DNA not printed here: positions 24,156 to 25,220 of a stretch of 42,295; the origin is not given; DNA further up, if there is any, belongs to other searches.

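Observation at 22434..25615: Translationally coupled five-gene nucleotide-handling operon (NDK-like, HprK-like P-loop, Pol-beta NTase, alpha/beta hydrolase, Nudix) that I cannot assign to any pathway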

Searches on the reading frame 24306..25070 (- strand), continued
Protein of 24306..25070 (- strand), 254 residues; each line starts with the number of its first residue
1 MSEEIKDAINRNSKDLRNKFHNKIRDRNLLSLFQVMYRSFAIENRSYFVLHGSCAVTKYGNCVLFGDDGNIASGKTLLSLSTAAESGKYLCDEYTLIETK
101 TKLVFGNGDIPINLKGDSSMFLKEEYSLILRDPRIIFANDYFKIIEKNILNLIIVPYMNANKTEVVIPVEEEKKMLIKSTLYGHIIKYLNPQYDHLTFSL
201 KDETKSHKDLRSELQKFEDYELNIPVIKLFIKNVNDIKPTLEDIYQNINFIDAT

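Call 73: search_protein_families(library=ncbifam, proteins=[P0031, P0035, P0039, P0041, P0043, P0034, P0055, P0048, P0025, P0073], max_evalue=0.1)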
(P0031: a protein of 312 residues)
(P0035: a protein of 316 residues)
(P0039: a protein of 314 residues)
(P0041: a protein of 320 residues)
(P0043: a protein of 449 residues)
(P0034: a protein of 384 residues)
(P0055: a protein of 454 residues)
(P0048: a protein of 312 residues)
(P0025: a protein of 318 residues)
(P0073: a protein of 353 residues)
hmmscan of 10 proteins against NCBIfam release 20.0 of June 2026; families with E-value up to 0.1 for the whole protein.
P0031 (312 aa): 1 family
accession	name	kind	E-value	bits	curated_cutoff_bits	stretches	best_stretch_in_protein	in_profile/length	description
TIGR04352.1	HprK_rel_A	equivalog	0.041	13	200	1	95-159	92-152/280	HprK-related kinase A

P0035 (316 aa): 1 family
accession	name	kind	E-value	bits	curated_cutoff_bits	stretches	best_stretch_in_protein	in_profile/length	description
TIGR00242.1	TIGR00242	equivalog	0.083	12.8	98.35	0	23-65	47-89/144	division/cell wall cluster transcriptional repressor MraZ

P0039 (314 aa): 0 families

P0041 (320 aa): 0 families

P0043 (449 aa): 11 families
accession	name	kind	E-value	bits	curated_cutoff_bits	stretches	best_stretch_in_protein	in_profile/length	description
NF041652.1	Nud_hyd_Dein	equivalog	4.5e-06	27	200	1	318-377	13-78/152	Nudix hydrolase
NF008736.0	PRK11762.1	equivalog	0.00046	19.8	169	1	322-371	49-103/186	ADP compounds hydrolase NudE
TIGR02705.1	nudix_YtkD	equivalog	0.00048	19.7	154.4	1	325-377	28-80/156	RNA deprotection pyrophosphohydrolase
NF052459.1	OxoGTPPhMutT1Mycb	equivalog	0.0015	17.7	475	1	320-386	4-72/292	8-oxo-(d)GTP phosphatase MutT1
NF001938.0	PRK00714.1-5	equivalog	0.0021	17.4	116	1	342-374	45-77/172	RNA pyrophosphohydrolase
TIGR00052.1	TIGR00052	subfamily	0.0024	17.5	79.55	1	304-376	30-114/188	nudix-type nucleoside diphosphatase, YffH/AdpP family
NF001936.0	PRK00714.1-3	equivalog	0.0043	16.9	118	1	321-371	12-64/155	RNA pyrophosphohydrolase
NF006961.0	PRK09438.1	equivalog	0.0076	15.7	103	1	323-372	14-62/151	dihydroneopterin triphosphate diphosphatase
NF001935.0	PRK00714.1-2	equivalog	0.023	14.2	259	1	346-377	35-66/183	RNA pyrophosphohydrolase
TIGR00586.1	mutt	equivalog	0.049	13.6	97.9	1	345-406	35-89/129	8-oxo-dGTP diphosphatase MutT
NF008044.0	PRK10776.1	equivalog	0.068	13.1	148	0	344-409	33-91/130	8-oxo-dGTP diphosphatase MutT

P0034 (384 aa): 13 families
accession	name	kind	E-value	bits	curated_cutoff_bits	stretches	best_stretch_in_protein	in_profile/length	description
NF052459.1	OxoGTPPhMutT1Mycb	equivalog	1.9e-10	40.4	475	1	261-381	22-128/292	8-oxo-(d)GTP phosphatase MutT1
NF001938.0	PRK00714.1-5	equivalog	6e-08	32.2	116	1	264-318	41-94/172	RNA pyrophosphohydrolase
NF001936.0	PRK00714.1-3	equivalog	7.1e-08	32.5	118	1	268-379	35-146/155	RNA pyrophosphohydrolase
NF041652.1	Nud_hyd_Dein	equivalog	4e-05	23.9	200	1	264-297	39-72/152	Nudix hydrolase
NF008736.0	PRK11762.1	equivalog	0.00021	20.9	169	1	268-299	74-105/186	ADP compounds hydrolase NudE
TIGR02705.1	nudix_YtkD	equivalog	0.001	18.6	154.4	1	256-299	33-76/156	RNA deprotection pyrophosphohydrolase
NF006961.0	PRK09438.1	equivalog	0.0022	17.5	103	1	239-302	3-70/151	dihydroneopterin triphosphate diphosphatase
NF003787.0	PRK05379.1-4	equivalog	0.0037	16.3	449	1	266-298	231-263/346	bifunctional nicotinamide-nucleotide adenylyltransferase/Nudix hydroxylase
NF006530.0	PRK08999.1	equivalog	0.0067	15.5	245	1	266-304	31-66/315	Nudix family hydrolase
NF001937.0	PRK00714.1-4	equivalog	0.057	13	139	0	266-300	29-63/161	RNA pyrophosphohydrolase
NF012016.0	PRK15472.1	equivalog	0.082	12.6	95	0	268-306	31-68/141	nucleoside triphosphatase NudI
NF008044.0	PRK10776.1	equivalog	0.086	12.7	148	0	268-302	31-65/130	8-oxo-dGTP diphosphatase MutT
NF003788.0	PRK05379.1-5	equivalog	0.086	12.1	354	0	267-296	237-266/351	bifunctional nicotinamide-nucleotide adenylyltransferase/Nudix hydroxylase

P0055 (454 aa): 17 families
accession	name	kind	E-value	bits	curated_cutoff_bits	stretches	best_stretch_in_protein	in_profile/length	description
NF041652.1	Nud_hyd_Dein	equivalog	2.7e-08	34.2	200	1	317-379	15-82/152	Nudix hydrolase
NF008003.0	PRK10729.1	equivalog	1.2e-06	28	248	1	321-377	72-128/210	ADP-ribose diphosphatase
NF001938.0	PRK00714.1-5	equivalog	6.2e-06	25.7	116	1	335-379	41-85/172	RNA pyrophosphohydrolase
TIGR04352.1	HprK_rel_A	equivalog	2.7e-05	23.4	200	1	90-228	90-235/280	HprK-related kinase A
NF001934.0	PRK00714.1-1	equivalog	4.5e-05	22.9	241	1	338-380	30-73/176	RNA pyrophosphohydrolase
NF001935.0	PRK00714.1-2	equivalog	5.1e-05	22.8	259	1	337-373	29-65/183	RNA pyrophosphohydrolase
NF001936.0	PRK00714.1-3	equivalog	6.6e-05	22.8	118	1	332-378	26-74/155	RNA pyrophosphohydrolase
NF008044.0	PRK10776.1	equivalog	0.00033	20.6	148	1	339-385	31-76/130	8-oxo-dGTP diphosphatase MutT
NF006961.0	PRK09438.1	equivalog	0.00033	20.2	103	1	314-443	5-144/151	dihydroneopterin triphosphate diphosphatase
NF008736.0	PRK11762.1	equivalog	0.00034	20.2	169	1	343-378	78-112/186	ADP compounds hydrolase NudE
NF006530.0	PRK08999.1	equivalog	0.00038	19.6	245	1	335-380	29-74/315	Nudix family hydrolase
TIGR00052.1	TIGR00052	subfamily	0.00042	19.9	79.55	1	311-378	49-119/188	nudix-type nucleoside diphosphatase, YffH/AdpP family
NF052459.1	OxoGTPPhMutT1Mycb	equivalog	0.00044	19.4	475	1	335-440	25-121/292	8-oxo-(d)GTP phosphatase MutT1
NF001937.0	PRK00714.1-4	equivalog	0.0012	18.5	139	1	336-378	28-70/161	RNA pyrophosphohydrolase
TIGR00586.1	mutt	equivalog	0.0029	17.6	97.9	1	341-403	34-89/129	8-oxo-dGTP diphosphatase MutT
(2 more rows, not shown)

P0048 (312 aa): 0 families

P0025 (318 aa): 1 family
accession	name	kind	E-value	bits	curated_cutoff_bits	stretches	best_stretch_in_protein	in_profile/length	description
TIGR04352.1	HprK_rel_A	equivalog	0.018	14.2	200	1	95-167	94-162/280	HprK-related kinase A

P0073 (353 aa): 0 families

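Call 74: find_encoding_contigs(protein=P0055, flank=6000, max_places=3)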
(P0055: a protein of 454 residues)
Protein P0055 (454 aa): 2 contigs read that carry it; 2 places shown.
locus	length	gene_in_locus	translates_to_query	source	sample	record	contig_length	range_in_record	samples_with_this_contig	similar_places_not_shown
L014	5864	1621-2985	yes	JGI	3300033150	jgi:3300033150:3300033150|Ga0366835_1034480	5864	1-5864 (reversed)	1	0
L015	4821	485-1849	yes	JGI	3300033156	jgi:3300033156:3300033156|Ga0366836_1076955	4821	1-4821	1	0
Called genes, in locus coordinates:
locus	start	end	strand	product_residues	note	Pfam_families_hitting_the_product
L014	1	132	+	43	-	?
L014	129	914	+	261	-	PF03848:TehB (weak), PF13489:Methyltransf_23, PF01209:Ubie_methyltran, PF02390:Methyltransf_4, PF13847:Methyltransf_31, PF08241:Methyltransf_11, PF08242:Methyltransf_12, PF13649:Methyltransf_25, +6 more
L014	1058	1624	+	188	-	PF00334:NDK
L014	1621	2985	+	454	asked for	PF00293:NUDIX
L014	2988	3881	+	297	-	PF00535:Glycos_transf_2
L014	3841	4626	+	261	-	-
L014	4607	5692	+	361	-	PF01761:DHQ_synthase, PF24621:DHQS_C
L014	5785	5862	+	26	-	?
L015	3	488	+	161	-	?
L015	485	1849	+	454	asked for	PF00293:NUDIX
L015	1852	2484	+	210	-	-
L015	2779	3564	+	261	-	-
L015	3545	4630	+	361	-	PF01761:DHQ_synthase, PF24621:DHQS_C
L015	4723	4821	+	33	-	?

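Call 75: find_encoding_contigs(protein=P0031, flank=6000, max_places=3)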
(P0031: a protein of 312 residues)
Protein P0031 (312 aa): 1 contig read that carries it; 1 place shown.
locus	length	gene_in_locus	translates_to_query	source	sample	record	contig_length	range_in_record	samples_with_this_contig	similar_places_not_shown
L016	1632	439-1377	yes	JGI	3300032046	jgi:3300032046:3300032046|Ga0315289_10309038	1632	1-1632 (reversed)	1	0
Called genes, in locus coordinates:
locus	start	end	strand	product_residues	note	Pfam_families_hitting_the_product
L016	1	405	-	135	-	?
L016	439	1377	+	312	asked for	-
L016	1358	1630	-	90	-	?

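Call 76: find_encoding_contigs(protein=P0043, flank=8000, max_places=3)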
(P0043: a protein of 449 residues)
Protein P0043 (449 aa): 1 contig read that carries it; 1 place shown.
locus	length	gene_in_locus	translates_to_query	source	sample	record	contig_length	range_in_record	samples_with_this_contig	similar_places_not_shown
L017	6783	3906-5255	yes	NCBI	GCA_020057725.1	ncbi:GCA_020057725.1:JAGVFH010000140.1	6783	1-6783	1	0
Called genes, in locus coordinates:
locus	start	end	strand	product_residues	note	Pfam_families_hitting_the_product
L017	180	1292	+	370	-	PF13685:Fe-ADH_2 (weak), PF01761:DHQ_synthase, PF24621:DHQS_C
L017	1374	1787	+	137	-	PF00293:NUDIX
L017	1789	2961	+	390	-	-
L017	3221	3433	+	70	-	PF02390:Methyltransf_4 (weak), PF08241:Methyltransf_11, PF08242:Methyltransf_12 (weak), PF13649:Methyltransf_25, PF13847:Methyltransf_31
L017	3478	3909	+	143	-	-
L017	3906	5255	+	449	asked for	PF00293:NUDIX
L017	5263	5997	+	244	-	-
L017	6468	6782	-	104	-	?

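Call 77: find_encoding_contigs(protein=P0034, flank=8000, max_places=3)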
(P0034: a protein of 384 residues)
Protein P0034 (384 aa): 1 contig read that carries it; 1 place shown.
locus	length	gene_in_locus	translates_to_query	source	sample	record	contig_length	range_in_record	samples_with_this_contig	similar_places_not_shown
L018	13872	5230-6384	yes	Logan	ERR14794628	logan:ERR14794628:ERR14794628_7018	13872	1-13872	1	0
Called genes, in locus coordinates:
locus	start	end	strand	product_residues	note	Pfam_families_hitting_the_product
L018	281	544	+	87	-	-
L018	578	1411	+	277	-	PF04404:ERF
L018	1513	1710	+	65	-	-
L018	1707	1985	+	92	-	-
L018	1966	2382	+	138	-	-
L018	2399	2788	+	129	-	-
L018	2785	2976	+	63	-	-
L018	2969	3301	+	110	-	-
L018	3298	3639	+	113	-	-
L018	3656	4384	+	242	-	-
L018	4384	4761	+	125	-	-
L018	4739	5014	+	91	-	-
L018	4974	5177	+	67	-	-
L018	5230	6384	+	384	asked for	PF00293:NUDIX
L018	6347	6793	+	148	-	PF18765:Polbeta (faint)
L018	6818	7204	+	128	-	PF00334:NDK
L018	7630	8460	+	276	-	PF01145:Band_7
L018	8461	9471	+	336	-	PF21189:PHA02142, PF09414:RNA_ligase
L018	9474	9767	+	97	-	-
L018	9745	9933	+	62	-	-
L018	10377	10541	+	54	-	-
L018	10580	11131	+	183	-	-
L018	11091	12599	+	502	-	PF03237:Terminase_6N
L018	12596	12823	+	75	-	-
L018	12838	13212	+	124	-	-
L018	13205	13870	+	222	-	?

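Call 78: search_protein_families(library=pfam, proteins=[L014:3841-4626:+, L015:1852-2484:+, L014:1058-1624:+, L014:2988-3881:+, L014:4607-5692:+], max_evalue=1)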
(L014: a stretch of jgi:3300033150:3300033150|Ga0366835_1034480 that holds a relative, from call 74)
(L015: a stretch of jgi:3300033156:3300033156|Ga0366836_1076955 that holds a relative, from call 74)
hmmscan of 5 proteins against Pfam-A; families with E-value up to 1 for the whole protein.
L014:3841-4626:+ (261 aa): 2 families
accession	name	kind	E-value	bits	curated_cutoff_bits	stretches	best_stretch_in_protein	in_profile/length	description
PF01909.29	NTP_transf_2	-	0.0049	17.7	21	1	25-95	8-76/93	Nucleotidyltransferase domain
PF02762.20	Cbl_N3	-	0.033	14.5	25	1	100-140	41-81/86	CBL proto-oncogene N-terminus, SH2-like domain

L015:1852-2484:+ (210 aa): 6 families
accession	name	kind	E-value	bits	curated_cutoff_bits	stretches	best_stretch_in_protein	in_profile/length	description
PF00535.33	Glycos_transf_2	-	6.5e-19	68.9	23.3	1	7-178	1-164/168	Glycosyl transferase family 2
PF13641.12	Glyco_tranf_2_3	-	6.3e-05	23.5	27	1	6-148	3-137/230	Glycosyltransferase like family 2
PF10111.15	Glyco_tranf_2_2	-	0.0001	22.3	27.3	1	35-157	22-149/276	Glycosyltransferase like family 2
PF13704.12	Glyco_tranf_2_4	-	0.14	13.1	27.5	1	41-103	21-81/98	Glycosyl transferase family 2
PF13712.12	Glyco_tranf_2_5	-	0.14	12.3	27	0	81-123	41-84/210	Glycosyltransferase like family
PF13813.11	MBOAT_2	-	0.26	12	25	1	134-156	10-32/85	Membrane bound O-acyl transferase family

L014:1058-1624:+ (188 aa): 2 families
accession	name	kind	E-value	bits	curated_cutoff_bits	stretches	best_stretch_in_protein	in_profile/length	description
PF00334.24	NDK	-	2.2e-13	50.7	27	1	10-151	4-131/135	Nucleoside diphosphate kinase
PF19037.6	Fuz_longin_2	-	0.072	13.8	23.8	1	48-97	47-95/98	Second Longin domain of FUZ, MON1 and HPS1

L014:2988-3881:+ (297 aa): 5 families
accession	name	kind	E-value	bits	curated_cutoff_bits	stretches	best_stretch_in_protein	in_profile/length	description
PF00535.33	Glycos_transf_2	-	1.5e-18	67.7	23.3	1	7-178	1-164/168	Glycosyl transferase family 2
PF13641.12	Glyco_tranf_2_3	-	0.00014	22.4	27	1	6-147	3-136/230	Glycosyltransferase like family 2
PF10111.15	Glyco_tranf_2_2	-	0.00019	21.4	27.3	1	35-158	22-150/276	Glycosyltransferase like family 2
PF13813.11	MBOAT_2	-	0.2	12.4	25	1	134-156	10-32/85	Membrane bound O-acyl transferase family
PF08058.16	NPCC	-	0.44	11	33.9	0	244-290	8-54/134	Nuclear pore complex component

L014:4607-5692:+ (361 aa): 5 families
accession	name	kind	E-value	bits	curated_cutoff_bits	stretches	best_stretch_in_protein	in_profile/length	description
PF01761.26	DHQ_synthase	-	2.2e-28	98.7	24.2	1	77-178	10-112/115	3-dehydroquinate synthase N-terminal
PF24621.2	DHQS_C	-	5.7e-26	91.6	27.6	1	182-324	1-142/144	3-dehydroquinate synthase C-terminal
PF00465.25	Fe-ADH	-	8.2e-05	22.7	31.3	1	16-132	2-130/168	Iron-containing alcohol dehydrogenase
PF13685.12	Fe-ADH_2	-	0.00016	22.1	28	1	20-132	2-107/149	Iron-containing alcohol dehydrogenase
PF24882.1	WHD_ORC2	-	0.031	14.3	27.3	1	166-197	18-48/63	ORC2 WHD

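Call 80: list_cluster_members(proteins=[P0043, P0017, P0034, P0055, P0006, P0004, P0012, P0021])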
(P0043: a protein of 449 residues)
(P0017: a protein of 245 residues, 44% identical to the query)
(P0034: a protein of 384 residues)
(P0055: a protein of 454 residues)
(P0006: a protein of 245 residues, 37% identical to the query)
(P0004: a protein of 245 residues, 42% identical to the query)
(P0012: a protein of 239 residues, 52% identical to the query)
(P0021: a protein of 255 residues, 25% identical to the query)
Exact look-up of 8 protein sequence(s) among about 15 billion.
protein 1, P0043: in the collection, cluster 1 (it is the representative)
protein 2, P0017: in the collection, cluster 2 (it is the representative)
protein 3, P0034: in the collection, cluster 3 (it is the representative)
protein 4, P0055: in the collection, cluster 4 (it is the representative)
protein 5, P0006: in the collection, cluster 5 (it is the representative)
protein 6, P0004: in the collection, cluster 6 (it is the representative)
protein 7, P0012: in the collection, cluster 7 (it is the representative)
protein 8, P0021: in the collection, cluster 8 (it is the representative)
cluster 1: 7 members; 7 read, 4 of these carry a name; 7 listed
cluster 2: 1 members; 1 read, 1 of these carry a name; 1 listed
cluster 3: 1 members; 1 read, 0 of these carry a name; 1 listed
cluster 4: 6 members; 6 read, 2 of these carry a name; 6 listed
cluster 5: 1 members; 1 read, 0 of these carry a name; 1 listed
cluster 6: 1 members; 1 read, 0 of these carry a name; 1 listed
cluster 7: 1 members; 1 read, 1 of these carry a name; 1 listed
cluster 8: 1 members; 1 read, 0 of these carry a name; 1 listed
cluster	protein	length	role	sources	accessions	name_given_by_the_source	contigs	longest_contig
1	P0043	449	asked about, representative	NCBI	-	-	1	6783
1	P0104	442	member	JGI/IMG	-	8-oxo-dGTP pyrophosphatase MutT (NUDIX family)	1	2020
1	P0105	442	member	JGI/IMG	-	8-oxo-dGTP pyrophosphatase MutT (NUDIX family)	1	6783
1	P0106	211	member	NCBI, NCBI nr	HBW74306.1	MAG TPA: hypothetical protein DEF59_03535 [Candidatus Magasanikbacteria bacterium] | hypothetical protein [Candidatus Magasanikbacteria bacterium]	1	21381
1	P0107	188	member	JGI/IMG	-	hypothetical protein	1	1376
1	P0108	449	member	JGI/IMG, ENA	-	-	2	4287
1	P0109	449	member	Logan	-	-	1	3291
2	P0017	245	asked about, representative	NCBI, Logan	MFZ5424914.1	MAG: hypothetical protein ACOZAO_03880 [Patescibacteria group bacterium]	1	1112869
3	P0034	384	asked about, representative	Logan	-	-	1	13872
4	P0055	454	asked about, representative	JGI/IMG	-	-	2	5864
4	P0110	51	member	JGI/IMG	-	pyruvate dehydrogenase E2 component (dihydrolipoamide acetyltransferase)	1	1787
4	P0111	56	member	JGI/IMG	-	pyruvate dehydrogenase E2 component (dihydrolipoamide acetyltransferase)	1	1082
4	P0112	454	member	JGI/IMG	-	-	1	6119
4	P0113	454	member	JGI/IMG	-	-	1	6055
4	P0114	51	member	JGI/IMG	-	-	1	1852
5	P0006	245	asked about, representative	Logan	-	-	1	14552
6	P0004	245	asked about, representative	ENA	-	-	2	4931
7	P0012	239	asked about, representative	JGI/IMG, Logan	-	UDP-galactopyranose mutase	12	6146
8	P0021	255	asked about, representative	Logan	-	-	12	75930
